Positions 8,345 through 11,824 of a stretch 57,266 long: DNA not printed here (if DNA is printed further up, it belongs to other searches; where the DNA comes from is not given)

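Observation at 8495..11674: Primary-type sigma factor carrying a 578-aa C-terminal extension with three region-4-like repeats and an acidic tandem repeat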

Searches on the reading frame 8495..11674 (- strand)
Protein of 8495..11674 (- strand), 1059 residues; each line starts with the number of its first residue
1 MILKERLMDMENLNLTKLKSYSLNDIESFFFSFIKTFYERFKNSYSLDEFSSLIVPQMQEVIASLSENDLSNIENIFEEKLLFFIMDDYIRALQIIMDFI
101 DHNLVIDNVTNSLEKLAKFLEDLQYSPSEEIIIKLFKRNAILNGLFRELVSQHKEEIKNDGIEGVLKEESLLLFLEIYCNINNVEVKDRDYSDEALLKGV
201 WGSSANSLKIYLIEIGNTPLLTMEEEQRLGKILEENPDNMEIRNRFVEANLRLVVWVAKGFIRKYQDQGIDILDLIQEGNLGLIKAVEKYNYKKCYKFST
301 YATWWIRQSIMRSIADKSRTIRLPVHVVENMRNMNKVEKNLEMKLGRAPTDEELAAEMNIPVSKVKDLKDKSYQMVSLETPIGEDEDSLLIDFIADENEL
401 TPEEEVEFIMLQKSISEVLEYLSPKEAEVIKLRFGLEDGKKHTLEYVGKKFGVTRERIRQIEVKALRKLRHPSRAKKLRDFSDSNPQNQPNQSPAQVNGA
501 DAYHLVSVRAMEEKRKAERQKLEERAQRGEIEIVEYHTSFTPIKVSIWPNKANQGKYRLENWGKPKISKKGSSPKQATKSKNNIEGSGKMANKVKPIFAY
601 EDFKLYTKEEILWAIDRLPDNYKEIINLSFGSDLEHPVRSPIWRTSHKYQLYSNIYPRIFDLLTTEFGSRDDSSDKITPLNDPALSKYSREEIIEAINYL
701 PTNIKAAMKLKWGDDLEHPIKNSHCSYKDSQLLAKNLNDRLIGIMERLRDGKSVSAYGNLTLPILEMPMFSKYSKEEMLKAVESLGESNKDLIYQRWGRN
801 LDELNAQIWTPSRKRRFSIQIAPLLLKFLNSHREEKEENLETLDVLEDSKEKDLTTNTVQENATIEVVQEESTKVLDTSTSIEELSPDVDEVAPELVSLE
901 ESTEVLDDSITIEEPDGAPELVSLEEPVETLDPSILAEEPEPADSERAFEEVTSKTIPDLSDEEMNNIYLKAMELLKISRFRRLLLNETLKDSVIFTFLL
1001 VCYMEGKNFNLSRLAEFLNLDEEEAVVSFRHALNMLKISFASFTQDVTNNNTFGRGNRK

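Call 3: search_protein_families(library=pfam, proteins=[window:8495-11674:-], max_evalue=0.1)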
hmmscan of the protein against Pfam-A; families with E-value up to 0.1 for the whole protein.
window:8495-11674:- (1059 aa): 8 families
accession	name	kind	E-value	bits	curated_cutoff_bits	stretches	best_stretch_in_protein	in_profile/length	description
PF04545.22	Sigma70_r4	-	8.6e-21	73.6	24.1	1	419-471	2-50/50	Sigma-70, region 4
PF04539.22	Sigma70_r3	-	6.6e-20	71.4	25.3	1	329-405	1-77/78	Sigma-70 region 3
PF04542.20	Sigma70_r2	-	5.6e-17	61.7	24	1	247-320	2-71/71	Sigma-70 region 2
PF00140.25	Sigma70_r1_2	-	1.4e-06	28.6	22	1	207-231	2-26/34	Sigma-70 factor, region 1.2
PF08281.18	Sigma70_r4_2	-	0.0015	18.6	25.7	0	610-636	3-29/54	Sigma-70, region 4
PF08350.17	FilR1_middle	-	0.012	16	27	1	31-98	2-68/128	Methanogenesis regulatory protein FilR1, middle domain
PF25503.1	TPR_CHK1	-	0.037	13.8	27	0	807-861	138-190/245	CHK1-like, TPR repeats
PF02601.20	Exonuc_VII_L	-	0.042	13.8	35.9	0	381-527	110-264/315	Exonuclease VII, large subunit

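Call 5: search_protein_families(library=ncbifam, proteins=[window:8495-11674:-], max_evalue=0.001)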
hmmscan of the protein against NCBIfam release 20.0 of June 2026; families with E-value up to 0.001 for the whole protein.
window:8495-11674:- (1059 aa): 49 families (the best 25 are shown)
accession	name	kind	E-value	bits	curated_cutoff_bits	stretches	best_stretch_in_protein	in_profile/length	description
NF006666.0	PRK09210.1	equivalog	2e-108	363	572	1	148-482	46-369/370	RNA polymerase sigma factor RpoD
NF004208.0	PRK05658.1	equivalog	2.4e-107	360.5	555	1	243-483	394-630/631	RNA polymerase sigma factor RpoD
TIGR02393.1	RpoD_Cterm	equivalog_domain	1.6e-97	325.7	354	1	243-482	2-237/238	RNA polymerase sigma factor RpoD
NF004561.0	PRK05901.1-3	equivalog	1.2e-96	325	582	1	241-483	299-537/537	RNA polymerase sigma factor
NF041931.2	MzaA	equivalog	1.8e-95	321.3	800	1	238-489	472-721/726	MZA anti-phage system associated sigma-70 family RNA polymerase sigma factor MzaA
NF005920.0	PRK07921.1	subfamily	7.1e-93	311.2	464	1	240-481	89-326/328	RNA polymerase sigma factor SigB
NF005643.0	PRK07406.1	equivalog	2.4e-90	303.5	500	1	243-481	162-395/397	RNA polymerase sigma factor RpoD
NF004560.0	PRK05901.1-1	equivalog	1.2e-89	301.8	711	1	241-483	278-516/516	RNA polymerase sigma factor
TIGR02997.1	Sig70-cyanoRpoD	subfamily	1.4e-85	287.2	384.5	1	242-470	75-298/298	RNA polymerase sigma factor, RpoD/SigA family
TIGR02394.1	rpoS_proteo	equivalog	5.8e-83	278.7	378.7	1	203-474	10-275/285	RNA polymerase sigma factor RpoS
NF004562.0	PRK05901.1-4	equivalog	4.9e-81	272.9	779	1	241-483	316-554/571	RNA polymerase sigma factor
NF004207.0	PRK05657.1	equivalog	1.2e-80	271.4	394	1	187-476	36-320/329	RNA polymerase sigma factor RpoS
NF004566.0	PRK05901.2-4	equivalog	3.9e-79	266.9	531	1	207-485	156-446/448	RNA polymerase sigma factor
NF005785.0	PRK07598.1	equivalog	6.4e-78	262.4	554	1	242-483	176-412/415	RNA polymerase sigma factor SigC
NF004564.0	PRK05901.2-2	equivalog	7.6e-77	259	617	1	205-485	210-496/500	RNA polymerase sigma factor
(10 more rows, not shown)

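Call 10: find_encoding_contigs(protein=window:8495-11674:-, flank=3000, max_places=6)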
Protein window:8495-11674:- (1059 aa): 2 contigs read that carry it; 1 place shown.
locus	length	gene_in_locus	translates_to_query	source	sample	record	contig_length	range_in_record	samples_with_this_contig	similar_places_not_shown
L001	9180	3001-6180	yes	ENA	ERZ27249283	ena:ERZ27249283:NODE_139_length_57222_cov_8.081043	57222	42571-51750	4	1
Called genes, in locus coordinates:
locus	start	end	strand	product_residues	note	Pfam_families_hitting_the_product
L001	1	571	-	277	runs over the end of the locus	PF12686:DUF3800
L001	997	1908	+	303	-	PF04542:Sigma70_r2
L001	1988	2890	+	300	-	PF04542:Sigma70_r2, PF04545:Sigma70_r4 (weak)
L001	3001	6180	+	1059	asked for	PF00140:Sigma70_r1_2 (weak), PF04542:Sigma70_r2, PF04539:Sigma70_r3, PF04545:Sigma70_r4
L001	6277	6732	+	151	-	PF13527:Acetyltransf_9, PF00583:Acetyltransf_1, PF13673:Acetyltransf_10, PF13508:Acetyltransf_7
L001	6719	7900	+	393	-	-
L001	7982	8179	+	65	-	-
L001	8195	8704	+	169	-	PF18955:DUF5698, PF10035:DUF2179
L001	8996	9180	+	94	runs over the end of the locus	PF02576:RimP_N (weak)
